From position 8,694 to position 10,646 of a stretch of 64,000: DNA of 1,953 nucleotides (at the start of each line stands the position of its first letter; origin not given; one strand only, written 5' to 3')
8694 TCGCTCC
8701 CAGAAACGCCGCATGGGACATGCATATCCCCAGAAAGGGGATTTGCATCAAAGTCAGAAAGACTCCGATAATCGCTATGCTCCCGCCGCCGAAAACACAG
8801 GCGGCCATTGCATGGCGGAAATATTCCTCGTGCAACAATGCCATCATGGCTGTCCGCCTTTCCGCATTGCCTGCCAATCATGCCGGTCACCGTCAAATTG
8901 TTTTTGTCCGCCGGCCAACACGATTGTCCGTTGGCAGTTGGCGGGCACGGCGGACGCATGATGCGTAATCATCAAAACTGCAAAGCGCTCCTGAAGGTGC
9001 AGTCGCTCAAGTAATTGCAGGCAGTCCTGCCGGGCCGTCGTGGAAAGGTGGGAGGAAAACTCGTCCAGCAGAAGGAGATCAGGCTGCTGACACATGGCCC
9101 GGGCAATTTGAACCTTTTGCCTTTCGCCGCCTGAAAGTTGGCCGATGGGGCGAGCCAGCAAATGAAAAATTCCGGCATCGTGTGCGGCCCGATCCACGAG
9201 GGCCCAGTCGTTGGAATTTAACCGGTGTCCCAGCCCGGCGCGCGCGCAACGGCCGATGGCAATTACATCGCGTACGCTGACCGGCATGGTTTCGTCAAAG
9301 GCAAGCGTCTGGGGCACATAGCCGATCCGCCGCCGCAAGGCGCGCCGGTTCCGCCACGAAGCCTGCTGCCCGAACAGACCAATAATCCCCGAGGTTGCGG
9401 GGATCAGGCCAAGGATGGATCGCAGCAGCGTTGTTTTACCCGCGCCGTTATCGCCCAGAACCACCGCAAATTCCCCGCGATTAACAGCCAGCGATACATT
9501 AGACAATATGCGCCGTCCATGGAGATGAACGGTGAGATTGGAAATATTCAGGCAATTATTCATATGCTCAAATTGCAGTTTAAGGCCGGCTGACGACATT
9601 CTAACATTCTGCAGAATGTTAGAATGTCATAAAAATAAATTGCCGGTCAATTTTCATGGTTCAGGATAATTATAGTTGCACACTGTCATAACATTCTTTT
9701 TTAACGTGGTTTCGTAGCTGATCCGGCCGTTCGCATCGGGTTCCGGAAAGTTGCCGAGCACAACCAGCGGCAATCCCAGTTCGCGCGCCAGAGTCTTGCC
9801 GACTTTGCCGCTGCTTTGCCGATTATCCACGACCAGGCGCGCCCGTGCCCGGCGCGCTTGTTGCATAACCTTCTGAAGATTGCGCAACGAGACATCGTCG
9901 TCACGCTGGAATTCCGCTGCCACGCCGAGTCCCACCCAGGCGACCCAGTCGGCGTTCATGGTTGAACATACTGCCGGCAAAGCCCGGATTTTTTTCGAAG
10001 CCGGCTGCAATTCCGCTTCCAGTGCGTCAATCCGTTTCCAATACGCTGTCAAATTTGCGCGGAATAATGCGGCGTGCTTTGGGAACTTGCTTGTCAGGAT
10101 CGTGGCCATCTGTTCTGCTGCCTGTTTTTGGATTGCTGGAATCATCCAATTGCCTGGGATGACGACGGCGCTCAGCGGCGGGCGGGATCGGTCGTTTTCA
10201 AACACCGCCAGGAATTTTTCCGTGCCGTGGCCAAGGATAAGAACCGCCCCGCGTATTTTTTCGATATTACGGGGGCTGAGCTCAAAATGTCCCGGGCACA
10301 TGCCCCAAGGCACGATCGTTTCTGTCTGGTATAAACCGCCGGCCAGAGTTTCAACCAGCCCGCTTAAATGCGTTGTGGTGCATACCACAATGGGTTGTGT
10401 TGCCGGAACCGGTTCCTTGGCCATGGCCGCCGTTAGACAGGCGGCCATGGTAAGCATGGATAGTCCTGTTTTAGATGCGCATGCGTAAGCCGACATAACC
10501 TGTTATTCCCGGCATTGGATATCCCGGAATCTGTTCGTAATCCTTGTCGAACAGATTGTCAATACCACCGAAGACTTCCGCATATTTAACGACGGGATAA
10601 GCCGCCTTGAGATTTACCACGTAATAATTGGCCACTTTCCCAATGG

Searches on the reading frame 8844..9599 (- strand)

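Call 3: search_protein_families(library=pfam, proteins=[window:8844-9599:-], max_evalue=0.01)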
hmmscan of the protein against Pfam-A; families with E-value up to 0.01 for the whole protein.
window:8844-9599:- (251 aa): 10 families
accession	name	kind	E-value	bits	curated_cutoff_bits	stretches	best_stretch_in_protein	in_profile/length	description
PF00005.33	ABC_tran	-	4.3e-32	112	25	1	32-180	1-134/137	ABC transporter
PF02463.25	SMC_N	-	9.4e-07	28.9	40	0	154-218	136-202/220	RecF/RecN/SMC N terminal domain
PF13304.12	AAA_21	-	1.3e-06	29.2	27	1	44-65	1-22/304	AAA domain, putative AbiEii toxin, Type IV TA system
PF13401.12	AAA_22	-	0.00055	20.7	27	0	43-68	6-31/130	AAA domain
PF05729.18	NACHT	-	0.00088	19.6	26.7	0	46-63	4-21/167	NACHT domain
PF13514.12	AAA_27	-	0.0016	18.5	22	1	19-65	3-49/206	AAA domain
PF13476.12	AAA_23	-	0.0021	19.2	27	1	24-62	2-39/201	AAA domain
PF13604.12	AAA_30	-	0.0025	18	27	0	40-138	16-82/191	AAA domain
PF25199.1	nSTAND_NTPase5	-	0.003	17.8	34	0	40-62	39-61/145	Novel STAND NTPase 5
PF13191.12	AAA_16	-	0.0054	17.7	32.6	0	39-81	19-62/167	AAA ATPase domain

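Call 4: search_protein_families(library=ncbifam, proteins=[window:8844-9599:-], max_evalue=0.01)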
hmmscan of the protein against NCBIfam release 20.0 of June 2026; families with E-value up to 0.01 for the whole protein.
window:8844-9599:- (251 aa): 192 families (the best 25 are shown)
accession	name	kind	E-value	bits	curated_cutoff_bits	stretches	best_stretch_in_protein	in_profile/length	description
TIGR03771.1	anch_rpt_ABC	equivalog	2e-44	152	268.8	1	38-230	2-188/223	anchored repeat-type ABC transporter ATP-binding subunit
NF053840.1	MnTportMntADein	equivalog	1.1e-43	149.5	400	1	17-228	2-206/240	manganese ABC transporter ATP-binding protein MntA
TIGR03873.1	F420-0_ABC_ATP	hypoth_equivalog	8.6e-43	146.4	372.4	1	17-233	2-215/256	putative F420-0 ABC transporter ATP-binding protein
NF010068.0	PRK13548.1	equivalog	4.7e-42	143.9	261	1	14-239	3-227/261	heme ABC transporter ATP-binding protein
NF040873.1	AztA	equivalog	7.3e-42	143.1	220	1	27-223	3-187/191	zinc ABC transporter ATP-binding protein AztA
NF007082.0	PRK09536.1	equivalog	4.4e-40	138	537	1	16-233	3-217/402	corrinoid ABC transporter ATPase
TIGR03864.1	PQQ_ABC_ATP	hypoth_equivalog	1.4e-34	119.6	302.25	1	17-242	2-219/236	ABC transporter, ATP-binding subunit, PQQ-dependent alcohol dehydrogenase system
NF008409.0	PRK11231.1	equivalog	1.4e-33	116.3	375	1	17-237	3-220/255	Fe(3+) dicitrate ABC transporter ATP-binding protein FecE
TIGR04520.1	ECF_ATPase_1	equivalog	2.3e-33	115.8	315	1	28-238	14-219/269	energy-coupling factor transporter ATPase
NF011630.0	PRK15056.1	equivalog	1.2e-32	113.2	393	1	16-230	6-217/274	manganese/iron ABC transporter ATP-binding protein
TIGR03410.1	urea_trans_UrtE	equivalog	5.6e-32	111.1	285.8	1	17-243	1-220/230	urea ABC transporter ATP-binding subunit UrtE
TIGR02315.1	ABC_phnC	equivalog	6.1e-32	111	266.1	1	17-240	2-231/243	phosphonate ABC transporter ATP-binding protein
NF007863.0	PRK10575.1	equivalog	9e-32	110.4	433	1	11-238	6-231/265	Fe3+-hydroxamate ABC transporter ATP-binding protein FhuC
NF052485.1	sider_ATP_EitC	equivalog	1.7e-31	109.5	485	1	20-232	6-212/251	siderophore ABC transporter ATP-binding protein EitC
TIGR02857.1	CydD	equivalog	2.1e-31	109.5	435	1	16-227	321-528/529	thiol reductant ABC exporter subunit CydD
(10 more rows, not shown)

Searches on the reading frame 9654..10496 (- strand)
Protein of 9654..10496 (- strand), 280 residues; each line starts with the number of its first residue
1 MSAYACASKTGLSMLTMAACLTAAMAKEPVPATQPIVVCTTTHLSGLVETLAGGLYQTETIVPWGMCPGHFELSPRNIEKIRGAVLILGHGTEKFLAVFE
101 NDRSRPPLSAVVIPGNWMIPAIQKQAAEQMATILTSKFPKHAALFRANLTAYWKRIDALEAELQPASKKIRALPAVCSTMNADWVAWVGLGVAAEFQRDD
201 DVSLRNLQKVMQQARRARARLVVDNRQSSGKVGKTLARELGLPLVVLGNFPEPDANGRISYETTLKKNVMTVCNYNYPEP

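Call 3: search_protein_families(library=pfam, proteins=[window:9654-10496:-], max_evalue=0.01)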
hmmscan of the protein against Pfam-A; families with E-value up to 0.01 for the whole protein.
window:9654-10496:- (280 aa): 1 family
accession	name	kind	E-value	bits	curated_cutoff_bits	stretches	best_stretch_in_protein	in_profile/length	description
PF01297.22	ZnuA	-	4.1e-23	82.6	29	1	37-271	1-259/263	Zinc-uptake complex component A periplasmic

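Call 4: search_protein_families(library=ncbifam, proteins=[window:9654-10496:-], max_evalue=0.01)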
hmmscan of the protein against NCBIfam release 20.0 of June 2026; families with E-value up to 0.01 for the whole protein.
window:9654-10496:- (280 aa): 8 families
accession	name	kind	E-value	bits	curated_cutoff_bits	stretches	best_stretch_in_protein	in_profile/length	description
NF007091.2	PRK09545.1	equivalog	1.7e-10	40.6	268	2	17-96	7-88/318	zinc ABC transporter substrate-binding protein ZnuA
NF053703.1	Mn_SBP_EfaA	exception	5.4e-07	29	485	1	11-91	11-92/310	Mn/Fe ABC transporter substrate-binding lipoprotein EfaA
NF040870.1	AztC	equivalog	8.9e-06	25.3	350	0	37-92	1-56/277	zinc ABC transporter substrate-binding protein AztC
NF053842.1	MnTportMntCDein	equivalog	4.2e-05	22.9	400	0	37-170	8-141/281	manganese ABC transporter substrate-binding protein MntC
NF040928.1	ABC_lipo_SloC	subfamily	0.00012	21.3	525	0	12-91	7-84/304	metal ABC transporter substrate-binding lipoprotein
NF047355.1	ABC_bind_Mn_Staph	exception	0.00053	19.3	500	1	14-91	12-89/309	manganese ABC transporter substrate-binding lipoprotein MntC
TIGR03772.1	anch_rpt_subst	equivalog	0.004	15.8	350.45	0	129-166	333-370/486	anchored repeat ABC transporter, substrate-binding protein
NF033605.1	Zn_bnd_ABC_AdcA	exception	0.006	15.6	700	0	114-270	154-316/517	zinc ABC transporter substrate-binding lipoprotein AdcA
